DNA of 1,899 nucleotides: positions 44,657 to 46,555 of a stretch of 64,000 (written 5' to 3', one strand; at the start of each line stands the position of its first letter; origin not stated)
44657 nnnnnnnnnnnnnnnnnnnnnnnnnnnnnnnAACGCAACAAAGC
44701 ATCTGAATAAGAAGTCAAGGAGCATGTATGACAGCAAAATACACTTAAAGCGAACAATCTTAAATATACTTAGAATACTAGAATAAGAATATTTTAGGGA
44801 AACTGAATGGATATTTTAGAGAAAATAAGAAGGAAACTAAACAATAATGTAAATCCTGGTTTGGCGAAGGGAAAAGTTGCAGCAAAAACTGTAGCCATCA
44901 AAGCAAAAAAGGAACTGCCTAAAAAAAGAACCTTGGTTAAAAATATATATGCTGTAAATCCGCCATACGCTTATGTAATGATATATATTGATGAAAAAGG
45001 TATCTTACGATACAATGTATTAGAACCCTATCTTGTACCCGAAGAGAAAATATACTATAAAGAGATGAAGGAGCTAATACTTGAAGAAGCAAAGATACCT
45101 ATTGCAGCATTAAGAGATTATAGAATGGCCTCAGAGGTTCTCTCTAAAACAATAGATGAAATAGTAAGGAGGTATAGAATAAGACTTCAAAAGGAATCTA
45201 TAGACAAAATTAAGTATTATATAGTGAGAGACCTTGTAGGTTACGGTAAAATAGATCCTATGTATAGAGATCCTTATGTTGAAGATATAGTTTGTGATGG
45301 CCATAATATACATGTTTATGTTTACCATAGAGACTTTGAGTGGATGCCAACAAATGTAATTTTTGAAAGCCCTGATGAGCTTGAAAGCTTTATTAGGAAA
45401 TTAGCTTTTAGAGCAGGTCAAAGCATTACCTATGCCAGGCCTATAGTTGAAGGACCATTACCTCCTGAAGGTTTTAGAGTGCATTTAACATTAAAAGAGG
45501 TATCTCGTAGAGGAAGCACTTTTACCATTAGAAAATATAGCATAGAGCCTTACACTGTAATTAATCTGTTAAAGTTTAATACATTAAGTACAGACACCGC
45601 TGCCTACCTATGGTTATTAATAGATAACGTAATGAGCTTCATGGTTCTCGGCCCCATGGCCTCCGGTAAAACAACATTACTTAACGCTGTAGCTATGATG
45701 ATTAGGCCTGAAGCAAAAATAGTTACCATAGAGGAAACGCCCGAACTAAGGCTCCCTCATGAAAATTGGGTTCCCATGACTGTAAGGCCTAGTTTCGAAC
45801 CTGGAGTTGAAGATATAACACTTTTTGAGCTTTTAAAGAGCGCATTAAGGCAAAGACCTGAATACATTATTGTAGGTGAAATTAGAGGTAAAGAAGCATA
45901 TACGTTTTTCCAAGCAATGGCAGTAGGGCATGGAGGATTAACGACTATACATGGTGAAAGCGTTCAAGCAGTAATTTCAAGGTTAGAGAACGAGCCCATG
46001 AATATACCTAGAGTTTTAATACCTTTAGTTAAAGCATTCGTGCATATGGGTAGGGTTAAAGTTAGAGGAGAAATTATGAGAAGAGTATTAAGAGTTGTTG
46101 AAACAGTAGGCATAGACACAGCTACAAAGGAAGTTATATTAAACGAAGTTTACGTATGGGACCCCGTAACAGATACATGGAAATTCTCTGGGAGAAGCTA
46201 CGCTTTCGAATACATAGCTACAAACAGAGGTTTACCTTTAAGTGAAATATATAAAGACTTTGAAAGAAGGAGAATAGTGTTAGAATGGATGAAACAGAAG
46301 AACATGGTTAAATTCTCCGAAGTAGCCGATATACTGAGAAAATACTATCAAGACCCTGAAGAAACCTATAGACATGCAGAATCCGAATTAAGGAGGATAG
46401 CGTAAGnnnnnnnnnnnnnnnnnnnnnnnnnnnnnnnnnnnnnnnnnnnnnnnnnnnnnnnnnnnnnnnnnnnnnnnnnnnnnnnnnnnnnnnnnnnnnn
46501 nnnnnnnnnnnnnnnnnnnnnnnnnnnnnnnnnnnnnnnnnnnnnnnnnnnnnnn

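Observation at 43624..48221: Pilin-less type-IV-filament-like module: PqqD-like protein, pseudo-FlaH, FlaI-like ATPase and a split FlaJ (TadB/TadC-like pair)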

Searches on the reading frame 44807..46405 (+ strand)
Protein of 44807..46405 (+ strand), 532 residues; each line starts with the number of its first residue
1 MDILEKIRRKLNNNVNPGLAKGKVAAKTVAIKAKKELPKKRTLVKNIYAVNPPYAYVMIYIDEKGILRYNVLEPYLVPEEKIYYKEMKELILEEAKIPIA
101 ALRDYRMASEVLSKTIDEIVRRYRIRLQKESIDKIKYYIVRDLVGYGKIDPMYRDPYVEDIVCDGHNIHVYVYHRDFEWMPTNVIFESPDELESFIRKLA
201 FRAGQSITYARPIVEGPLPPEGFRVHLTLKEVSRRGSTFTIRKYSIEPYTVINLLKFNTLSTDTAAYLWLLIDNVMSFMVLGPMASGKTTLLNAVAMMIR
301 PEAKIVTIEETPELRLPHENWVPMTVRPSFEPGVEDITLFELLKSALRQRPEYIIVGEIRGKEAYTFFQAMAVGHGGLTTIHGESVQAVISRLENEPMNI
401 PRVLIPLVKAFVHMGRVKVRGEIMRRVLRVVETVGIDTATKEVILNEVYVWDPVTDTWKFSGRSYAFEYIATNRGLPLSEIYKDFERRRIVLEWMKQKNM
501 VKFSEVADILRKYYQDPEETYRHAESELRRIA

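Call 3: search_protein_families(library=pfam, proteins=[window:44807-46405:+], max_evalue=0.1)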
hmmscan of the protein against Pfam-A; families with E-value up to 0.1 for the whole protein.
window:44807-46405:+ (532 aa): 6 families
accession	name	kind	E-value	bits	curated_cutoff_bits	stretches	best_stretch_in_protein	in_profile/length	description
PF00437.27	T2SSE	-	2e-30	106.1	24.9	1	166-395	25-257/370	Type II/IV secretion system protein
PF13555.12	AAA_29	-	0.0081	16.3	27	1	277-304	24-51/61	P-loop containing region of AAA domain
PF25199.1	nSTAND_NTPase5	-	0.013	15.8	34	1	278-308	44-75/145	Novel STAND NTPase 5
PF01344.31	Kelch_1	-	0.026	14.5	20.1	1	443-459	24-40/46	Kelch motif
PF00005.33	ABC_tran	-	0.048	14.7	25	1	279-312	15-48/137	ABC transporter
PF23989.1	PilB3_C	-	0.097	13.3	27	0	468-526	14-72/83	PilB3-like, C-terminal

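Call 4: search_protein_families(library=ncbifam, proteins=[window:44807-46405:+], max_evalue=0.1)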
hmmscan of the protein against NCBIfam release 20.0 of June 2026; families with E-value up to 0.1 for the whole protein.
window:44807-46405:+ (532 aa): 37 families (the best 25 are shown)
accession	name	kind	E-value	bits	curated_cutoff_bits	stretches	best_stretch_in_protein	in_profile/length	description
NF058587.1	archaellum_moto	equivalog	9.3e-121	404.1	550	1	43-516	29-520/527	archaellum flagellar ATPase motor FlaI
NF053672.1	bindosome_BasE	exception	9.4e-70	235.8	1000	1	45-515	41-509/512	bindosome assembly system ATPase subunit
TIGR03819.1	heli_sec_ATPase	hypoth_equivalog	8.4e-50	169.9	373.15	1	111-394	16-298/340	TadA family conjugal transfer-associated ATPase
TIGR02788.1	VirB11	equivalog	1.9e-36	125.7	249.95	2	263-394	132-263/308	P-type DNA transfer ATPase VirB11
TIGR02782.1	TrbB_P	equivalog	2.6e-34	118.9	304.55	1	188-439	50-299/303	P-type conjugative transfer ATPase TrbB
NF010469.0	PRK13894.1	subfamily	5.2e-32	111.5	508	1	193-437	68-311/320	conjugal transfer ATPase TrbB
NF010407.0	PRK13833.1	subfamily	3.6e-26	92.4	499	1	195-396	65-262/323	conjugal transfer protein TrbB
NF010475.0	PRK13900.1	equivalog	3e-19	69.3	389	1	261-393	146-279/333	type IV secretion system ATPase VirB11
NF010425.0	PRK13851.1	equivalog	1.5e-18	66.8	461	1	262-387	149-275/344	type IV secretion system protein VirB11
NF041000.1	ATPase_ComGA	equivalog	3.4e-17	62.3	300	1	278-395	131-244/267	competence type IV pilus ATPase ComGA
TIGR02538.1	type_IV_pilB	equivalog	2e-13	49.8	675.65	1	279-395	320-431/564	type IV-A pilus assembly ATPase PilB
TIGR02533.1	type_II_gspE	equivalog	2.1e-12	46.4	630.25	1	278-394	246-357/486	type II secretion system ATPase GspE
TIGR02525.1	plasmid_TraJ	equivalog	1.4e-11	44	368.3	1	268-393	143-269/372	plasmid transfer ATPase TraJ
NF007755.0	PRK10436.1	equivalog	5.4e-11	41.8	617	1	279-406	223-343/465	type II secretion system protein GspE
TIGR01420.1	pilT_fam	subfamily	2e-10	40.4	319.1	1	279-393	126-239/343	PilT/PilU family type 4a pilus ATPase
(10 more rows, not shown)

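Call 9: find_homologous_proteins(query=window:44807-46405:+, max_evalue=1e-20)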
Query window:44807-46405:+ (532 aa): 7368 proteins with E <= 1e-20 among 8000 candidates; the best 120 are listed.
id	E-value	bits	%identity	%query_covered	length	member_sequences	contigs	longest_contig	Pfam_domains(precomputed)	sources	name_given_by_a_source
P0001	0.0e+0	1187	100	100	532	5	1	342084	PF00437.27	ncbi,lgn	-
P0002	0.0e+0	1075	89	100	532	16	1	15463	PF00437.27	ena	-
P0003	0.0e+0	1065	88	100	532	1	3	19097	PF00437.27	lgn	-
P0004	2.3e-277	939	76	100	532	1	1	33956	PF00437.27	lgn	-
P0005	4.6e-276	934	76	100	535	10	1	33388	PF00437.27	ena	-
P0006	6.9e-271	917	75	100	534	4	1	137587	PF00437.27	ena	-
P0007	3.4e-269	912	74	100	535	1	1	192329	PF00437.27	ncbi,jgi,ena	-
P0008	1.2e-267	907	74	100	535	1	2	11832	PF00437.27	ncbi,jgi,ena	-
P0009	4.8e-246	835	75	99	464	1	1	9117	PF00437.27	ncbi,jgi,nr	ncbi:MAG: hypothetical protein B6U75_04085 [Desulfurococcales archaeon ex4484_217_1]|nr:MAG: hypothe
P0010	7.4e-199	680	84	66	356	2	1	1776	PF00437.27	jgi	-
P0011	1.7e-181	622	58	91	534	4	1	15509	PF00437.27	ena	-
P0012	4.5e-181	621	57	91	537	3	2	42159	PF00437.27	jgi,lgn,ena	-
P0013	1.3e-178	613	56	94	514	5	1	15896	PF00437.27,PF23990.2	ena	-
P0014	1.8e-177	609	53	99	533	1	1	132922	PF00437.27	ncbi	-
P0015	2.2e-175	602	55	93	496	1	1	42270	PF00437.27,PF23990.2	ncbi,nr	ncbi:MAG: type II/IV secretion system ATPase subunit [Candidatus Nezhaarchaeota archaeon]|nr:type II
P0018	9.5e-171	587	53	92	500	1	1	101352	PF00437.27,PF27713.1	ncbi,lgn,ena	-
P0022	1.4e-167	577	53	90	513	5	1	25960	PF00437.27,PF27713.1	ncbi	ncbi:MAG: type II/IV secretion system ATPase subunit [Candidatus Methanomethylicia archaeon]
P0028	2.0e-158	546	51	92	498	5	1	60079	PF23989.1,PF00437.27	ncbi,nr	ncbi:MAG: hypothetical protein DRJ47_00465 [Thermoprotei archaeon]|nr:MAG: hypothetical protein DRJ4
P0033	1.5e-156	540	50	92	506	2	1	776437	PF00437.27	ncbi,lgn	ncbi:MAG: type II/IV secretion system ATPase subunit [Candidatus Nezhaarchaeales archaeon]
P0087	1.2e-149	517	45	99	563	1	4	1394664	PF00437.27,PF23990.2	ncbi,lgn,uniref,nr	ncbi:typeII/typeIV secretory system protein ATPase [Ignicoccus islandicus DSM 13165]|uniref:TypeII/t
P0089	1.2e-149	517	47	91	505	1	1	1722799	PF23989.1,PF00437.27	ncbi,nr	ncbi:MAG: type II/IV secretion system ATPase subunit [Candidatus Bathyarchaeota archaeon]|nr:MAG: ty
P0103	3.8e-149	516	47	93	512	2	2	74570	PF00437.27,PF27713.1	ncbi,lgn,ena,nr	ncbi:MAG: type II/IV secretion system ATPase subunit [Nitrososphaerota archaeon]|nr:type II/IV secre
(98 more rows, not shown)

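Call 10: find_encoding_contigs(protein=P0001, flank=10000, max_places=3)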
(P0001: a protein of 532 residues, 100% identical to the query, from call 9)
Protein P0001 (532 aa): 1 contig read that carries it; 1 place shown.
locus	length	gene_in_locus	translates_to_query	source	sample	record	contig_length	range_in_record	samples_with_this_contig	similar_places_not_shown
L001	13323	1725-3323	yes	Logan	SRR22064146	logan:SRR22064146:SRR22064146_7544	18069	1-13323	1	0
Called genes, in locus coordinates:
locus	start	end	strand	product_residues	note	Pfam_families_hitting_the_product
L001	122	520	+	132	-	PF21473:OB_Ssb-like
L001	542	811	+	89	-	PF05402:PqqD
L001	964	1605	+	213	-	PF06745:ATPase (faint)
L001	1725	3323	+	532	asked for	PF00437:T2SSE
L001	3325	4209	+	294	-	PF00482:T2SSF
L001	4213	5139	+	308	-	PF00482:T2SSF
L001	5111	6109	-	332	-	PF18551:TackOD1, PF23455:DUF7129 (faint), PF08274:Zn_Ribbon_YjdM (faint)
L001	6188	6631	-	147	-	PF04343:DUF488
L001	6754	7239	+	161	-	PF13302:Acetyltransf_3 (weak), PF13420:Acetyltransf_4 (weak), PF00583:Acetyltransf_1, PF13523:Acetyltransf_8 (weak), PF13673:Acetyltransf_10, PF13508:Acetyltransf_7, PF08445:FR47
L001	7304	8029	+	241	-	PF07691:PA14, PF10528:GLEYA (weak)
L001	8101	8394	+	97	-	-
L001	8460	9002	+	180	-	-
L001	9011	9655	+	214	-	-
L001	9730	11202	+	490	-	PF01966:HD, PF19276:HD_assoc_2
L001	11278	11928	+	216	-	PF13483:Lactamase_B_3, PF12706:Lactamase_B_2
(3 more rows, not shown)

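Call 11: find_encoding_contigs(protein=P0007, flank=7000, max_places=1)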
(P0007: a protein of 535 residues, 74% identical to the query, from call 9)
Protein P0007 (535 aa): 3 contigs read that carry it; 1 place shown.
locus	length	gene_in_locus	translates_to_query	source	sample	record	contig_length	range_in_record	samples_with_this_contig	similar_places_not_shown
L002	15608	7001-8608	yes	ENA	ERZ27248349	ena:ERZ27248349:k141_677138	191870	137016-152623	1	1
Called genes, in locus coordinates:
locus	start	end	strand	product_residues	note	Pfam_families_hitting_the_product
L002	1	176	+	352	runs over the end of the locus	-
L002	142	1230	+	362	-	-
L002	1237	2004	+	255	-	PF01996:F420_ligase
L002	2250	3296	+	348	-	PF04014:MazE_antitoxin, PF01895:PhoU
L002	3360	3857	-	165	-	PF04008:Adenosine_kin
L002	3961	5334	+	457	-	PF02308:MgtC, PF13194:DUF4010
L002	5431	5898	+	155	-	PF21473:OB_Ssb-like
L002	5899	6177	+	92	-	PF05402:PqqD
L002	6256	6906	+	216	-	PF06745:ATPase (faint)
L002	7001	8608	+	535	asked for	PF00437:T2SSE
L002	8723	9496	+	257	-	PF00482:T2SSF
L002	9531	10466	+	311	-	PF00482:T2SSF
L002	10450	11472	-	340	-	PF18551:TackOD1, PF09723:Zn_ribbon_8 (faint), PF08274:Zn_Ribbon_YjdM (faint), PF23455:DUF7129 (faint)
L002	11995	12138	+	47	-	-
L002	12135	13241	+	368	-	PF27229:SSO2105_N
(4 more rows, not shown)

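Call 12: find_encoding_contigs(protein=P0014, flank=7000, max_places=1)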
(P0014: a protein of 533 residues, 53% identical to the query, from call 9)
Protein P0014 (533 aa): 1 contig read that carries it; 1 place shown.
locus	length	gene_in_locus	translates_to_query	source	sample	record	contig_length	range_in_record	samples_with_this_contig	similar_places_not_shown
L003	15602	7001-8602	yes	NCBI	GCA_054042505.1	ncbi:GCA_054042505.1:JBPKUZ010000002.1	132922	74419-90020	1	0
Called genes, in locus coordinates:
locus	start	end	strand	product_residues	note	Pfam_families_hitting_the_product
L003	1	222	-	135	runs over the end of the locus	PF02675:AdoMet_dc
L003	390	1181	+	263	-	PF01048:PNP_UDP_1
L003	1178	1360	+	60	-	-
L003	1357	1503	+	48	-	-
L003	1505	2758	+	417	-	PF00330:Aconitase, PF28406:AcnX_3rd (weak)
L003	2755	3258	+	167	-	PF00694:Aconitase_C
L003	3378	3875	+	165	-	PF22769:DCD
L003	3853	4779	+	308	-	PF10343:Q_salvage (weak), PF09171:AGOG (weak)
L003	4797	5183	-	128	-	PF03692:CxxCxxCC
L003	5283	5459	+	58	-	PF01402:RHH_1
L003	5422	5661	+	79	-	PF22511:PBP2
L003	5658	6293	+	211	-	PF06745:ATPase (faint)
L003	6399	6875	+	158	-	-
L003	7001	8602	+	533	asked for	PF00437:T2SSE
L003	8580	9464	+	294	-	-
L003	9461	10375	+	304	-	PF00482:T2SSF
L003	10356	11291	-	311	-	PF18551:TackOD1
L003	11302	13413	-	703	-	PF09378:HAS-barrel (weak), PF01935:DUF87, PF05872:HerA_C (faint)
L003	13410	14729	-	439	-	-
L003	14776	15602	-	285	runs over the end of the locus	PF03602:Cons_hypoth95 (weak), PF05175:MTS (weak), PF13649:Methyltransf_25 (weak)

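Call 13: find_encoding_contigs(protein=P0087, flank=7000, max_places=1)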
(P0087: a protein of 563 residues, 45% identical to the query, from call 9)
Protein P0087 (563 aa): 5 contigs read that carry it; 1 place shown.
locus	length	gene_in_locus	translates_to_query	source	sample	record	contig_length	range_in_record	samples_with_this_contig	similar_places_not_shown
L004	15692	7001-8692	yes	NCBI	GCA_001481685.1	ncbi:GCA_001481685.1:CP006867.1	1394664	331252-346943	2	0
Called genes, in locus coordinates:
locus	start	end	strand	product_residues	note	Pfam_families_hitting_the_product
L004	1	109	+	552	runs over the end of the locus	PF00920:ILVD_EDD_N, PF24877:ILV_EDD_C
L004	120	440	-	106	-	-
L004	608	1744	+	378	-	PF04104:DNA_primase_lrg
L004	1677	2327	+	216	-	PF05165:GCH_III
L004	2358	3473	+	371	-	PF01979:Amidohydro_1 (weak)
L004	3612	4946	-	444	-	PF09843:DUF2070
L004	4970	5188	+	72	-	-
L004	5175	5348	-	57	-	-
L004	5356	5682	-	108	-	-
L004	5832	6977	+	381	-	PF07690:MFS_1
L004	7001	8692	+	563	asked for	PF23990:PilB3_N (faint), PF00437:T2SSE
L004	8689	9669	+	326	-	PF00482:T2SSF (weak)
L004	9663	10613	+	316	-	PF00482:T2SSF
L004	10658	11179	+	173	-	PF00252:Ribosomal_L16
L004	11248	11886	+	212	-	-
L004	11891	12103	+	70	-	-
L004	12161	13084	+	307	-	-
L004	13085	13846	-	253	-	PF09818:ABC_ATPase (faint), PF00005:ABC_tran, PF02463:SMC_N (weak), PF13304:AAA_21 (weak)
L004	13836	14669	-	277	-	PF00528:BPD_transp_1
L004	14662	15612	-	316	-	PF00528:BPD_transp_1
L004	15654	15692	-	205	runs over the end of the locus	PF02163:Peptidase_M50 (weak)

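Call 14: find_encoding_contigs(protein=P0033, flank=7000, max_places=1)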
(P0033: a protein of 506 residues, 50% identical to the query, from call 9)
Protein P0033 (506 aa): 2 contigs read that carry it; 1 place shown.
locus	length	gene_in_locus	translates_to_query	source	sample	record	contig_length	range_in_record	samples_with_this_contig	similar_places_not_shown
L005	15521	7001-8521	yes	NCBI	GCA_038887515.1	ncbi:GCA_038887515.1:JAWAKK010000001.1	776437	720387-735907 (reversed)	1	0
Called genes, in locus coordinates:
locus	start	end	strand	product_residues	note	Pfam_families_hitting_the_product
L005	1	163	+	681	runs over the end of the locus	PF00662:Proton_antipo_N, PF00361:Proton_antipo_M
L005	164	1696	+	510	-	PF00662:Proton_antipo_N (weak), PF00361:Proton_antipo_M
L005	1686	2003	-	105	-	PF01939:NucS_C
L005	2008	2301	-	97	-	PF21003:NucS_N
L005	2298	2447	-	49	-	-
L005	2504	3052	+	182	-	PF03266:NTPase_1, PF13245:AAA_19 (faint), PF10649:DUF2478 (weak)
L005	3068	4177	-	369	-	PF04055:Radical_SAM, PF13353:Fer4_12 (weak)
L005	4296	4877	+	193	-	PF00827:Ribosomal_L15e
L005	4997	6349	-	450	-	PF07705:CARDB (faint)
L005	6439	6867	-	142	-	PF07790:Pilin_N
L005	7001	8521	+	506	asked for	PF00437:T2SSE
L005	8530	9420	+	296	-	PF00482:T2SSF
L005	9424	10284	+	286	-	PF00482:T2SSF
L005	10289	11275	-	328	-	PF18551:TackOD1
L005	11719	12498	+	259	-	PF00156:Pribosyltran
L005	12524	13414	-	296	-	PF01063:Aminotran_4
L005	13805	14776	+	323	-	PF08271:Zn_Ribbon_TF, PF00382:TFIIB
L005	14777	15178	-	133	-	-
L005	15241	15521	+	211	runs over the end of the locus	PF01300:Sua5_yciO_yrdC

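Call 29: search_protein_families(library=pfam, proteins=[L003:5422-5661:+, L003:6399-6875:+, L003:5256-5459:+, L005:6439-6876:-], max_evalue=0.1)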
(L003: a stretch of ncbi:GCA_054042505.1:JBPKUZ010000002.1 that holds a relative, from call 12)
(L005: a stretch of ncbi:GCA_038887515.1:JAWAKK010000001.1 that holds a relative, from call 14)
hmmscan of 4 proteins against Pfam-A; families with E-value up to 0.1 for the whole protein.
L003:5422-5661:+ (79 aa): 2 families
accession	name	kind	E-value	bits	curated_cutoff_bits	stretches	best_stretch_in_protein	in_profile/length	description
PF22511.2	PBP2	-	2.6e-27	94.8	27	1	11-71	3-63/63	PolB1 Binding Protein 2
PF09840.14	DUF2067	-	0.017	15.2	24.9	1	41-72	153-185/187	Uncharacterized protein conserved in archaea (DUF2067)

L003:6399-6875:+ (158 aa): 1 family
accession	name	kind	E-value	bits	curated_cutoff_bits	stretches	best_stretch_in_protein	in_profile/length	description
PF07790.16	Pilin_N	-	2.5e-05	25.5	25.2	1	8-78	1-73/78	Archaeal Type IV pilin, N-terminal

L003:5256-5459:+ (67 aa): 5 families
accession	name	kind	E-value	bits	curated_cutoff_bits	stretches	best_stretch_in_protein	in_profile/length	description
PF01402.27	RHH_1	-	5.9e-08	32.8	20.5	1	15-53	2-39/39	Ribbon-helix-helix protein, copG family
PF23434.1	DUF7120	-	0.00026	21.3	27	1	15-57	4-46/70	Family of unknown function (DUF7120)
PF12651.13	RHH_3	-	0.013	15.9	21.6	0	15-54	5-43/44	Ribbon-helix-helix domain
PF17723.7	RHH_8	-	0.031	14.8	25.4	1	24-61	15-52/119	Ribbon-Helix-Helix transcriptional regulator family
PF09957.15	VapB_antitoxin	-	0.06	13.7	23.4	0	37-56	22-41/47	Bacterial antitoxin of type II TA system, VapB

L005:6439-6876:- (145 aa): 2 families
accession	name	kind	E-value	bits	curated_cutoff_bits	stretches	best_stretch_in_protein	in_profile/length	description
PF07790.16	Pilin_N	-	1.1e-07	33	25.2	1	8-100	1-72/78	Archaeal Type IV pilin, N-terminal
PF07549.19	Sec_GG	-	0.097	12.7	20.3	0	115-130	11-26/28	SecD/SecF GG Motif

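Call 34: find_encoding_contigs(protein=P0018, flank=6000, max_places=1)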
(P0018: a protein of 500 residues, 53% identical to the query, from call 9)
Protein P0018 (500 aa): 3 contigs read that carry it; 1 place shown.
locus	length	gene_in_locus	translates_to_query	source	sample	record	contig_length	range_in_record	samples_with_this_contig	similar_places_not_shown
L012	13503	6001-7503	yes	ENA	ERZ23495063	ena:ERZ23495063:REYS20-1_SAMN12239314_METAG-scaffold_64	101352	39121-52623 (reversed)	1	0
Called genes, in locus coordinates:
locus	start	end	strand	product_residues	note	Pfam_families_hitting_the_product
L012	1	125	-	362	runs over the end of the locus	PF05167:DUF711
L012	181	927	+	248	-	-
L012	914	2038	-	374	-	PF04055:Radical_SAM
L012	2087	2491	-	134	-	PF08753:NikR_C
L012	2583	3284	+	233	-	PF13412:HTH_24 (weak)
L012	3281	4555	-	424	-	PF01676:Metalloenzyme, PF10143:PhosphMutase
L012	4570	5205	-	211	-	PF01966:HD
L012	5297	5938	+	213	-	-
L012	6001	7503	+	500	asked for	PF00437:T2SSE, PF27713:UCP018868 (weak)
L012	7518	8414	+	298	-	PF00482:T2SSF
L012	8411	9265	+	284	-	PF00482:T2SSF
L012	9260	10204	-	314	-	PF18551:TackOD1, PF23455:DUF7129 (faint)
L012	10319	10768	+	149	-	-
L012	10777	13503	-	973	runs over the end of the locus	PF07550:Shr-like_HID (faint), PF08308:PEGA (faint), PF13715:CarbopepD_reg_2 (faint), PF20608:Phage_tube_C (faint), PF13620:CarboxypepD_reg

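Call 35: find_encoding_contigs(protein=P0089, flank=6000, max_places=1)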
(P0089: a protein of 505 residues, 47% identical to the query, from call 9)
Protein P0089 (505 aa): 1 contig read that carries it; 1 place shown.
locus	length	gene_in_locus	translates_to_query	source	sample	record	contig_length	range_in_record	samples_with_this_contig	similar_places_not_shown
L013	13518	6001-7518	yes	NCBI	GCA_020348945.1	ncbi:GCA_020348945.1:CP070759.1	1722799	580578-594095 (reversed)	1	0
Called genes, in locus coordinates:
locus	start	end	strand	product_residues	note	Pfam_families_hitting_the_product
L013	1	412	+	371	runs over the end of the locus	-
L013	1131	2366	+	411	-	PF07690:MFS_1, PF06779:MFS_4, PF07690:MFS_1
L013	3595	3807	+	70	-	PF10049:DUF2283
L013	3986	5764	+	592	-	PF00009:GTP_EFTU, PF01926:MMR_HSR1 (weak), PF03144:GTP_EFTU_D2 (weak), PF11987:IF-2, PF14578:GTP_EFTU_D4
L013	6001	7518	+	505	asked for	PF00437:T2SSE, PF23989:PilB3_C (faint)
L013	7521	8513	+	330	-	PF00482:T2SSF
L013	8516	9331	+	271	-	PF00482:T2SSF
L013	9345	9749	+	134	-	-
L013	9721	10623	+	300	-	-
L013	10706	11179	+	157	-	-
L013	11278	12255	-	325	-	PF18551:TackOD1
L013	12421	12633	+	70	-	-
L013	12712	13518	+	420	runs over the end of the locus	PF00702:Hydrolase, PF12710:HAD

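Call 36: find_encoding_contigs(protein=P0103, flank=6000, max_places=1)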
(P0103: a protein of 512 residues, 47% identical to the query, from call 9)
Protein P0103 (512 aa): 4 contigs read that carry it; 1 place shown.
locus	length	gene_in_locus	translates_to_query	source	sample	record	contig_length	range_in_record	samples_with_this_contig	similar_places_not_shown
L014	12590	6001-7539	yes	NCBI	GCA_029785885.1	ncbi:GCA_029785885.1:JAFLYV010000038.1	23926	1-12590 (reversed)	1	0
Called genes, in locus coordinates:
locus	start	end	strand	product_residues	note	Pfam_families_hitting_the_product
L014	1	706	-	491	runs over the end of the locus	PF03951:Gln-synt_N, PF00120:Gln-synt_C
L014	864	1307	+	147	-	PF13404:HTH_AsnC-type, PF13412:HTH_24, PF14502:HTH_41 (faint), PF01037:AsnC_trans_reg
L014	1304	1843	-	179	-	PF02778:tRNA_int_endo_N, PF01974:tRNA_int_endo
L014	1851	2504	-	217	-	PF01865:PhoU_div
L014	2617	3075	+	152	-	-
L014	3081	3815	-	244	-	PF01478:Peptidase_A24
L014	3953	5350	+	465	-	PF12775:AAA_7 (faint), PF06745:ATPase, PF07088:GvpD_P-loop (faint), PF13191:AAA_16 (faint)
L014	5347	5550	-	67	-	-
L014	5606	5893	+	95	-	-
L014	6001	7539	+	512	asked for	PF00437:T2SSE, PF27713:UCP018868 (weak)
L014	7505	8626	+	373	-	PF00482:T2SSF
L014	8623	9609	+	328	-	PF00482:T2SSF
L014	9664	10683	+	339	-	PF18551:TackOD1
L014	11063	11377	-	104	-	-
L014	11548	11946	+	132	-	-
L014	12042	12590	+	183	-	PF00162:PGK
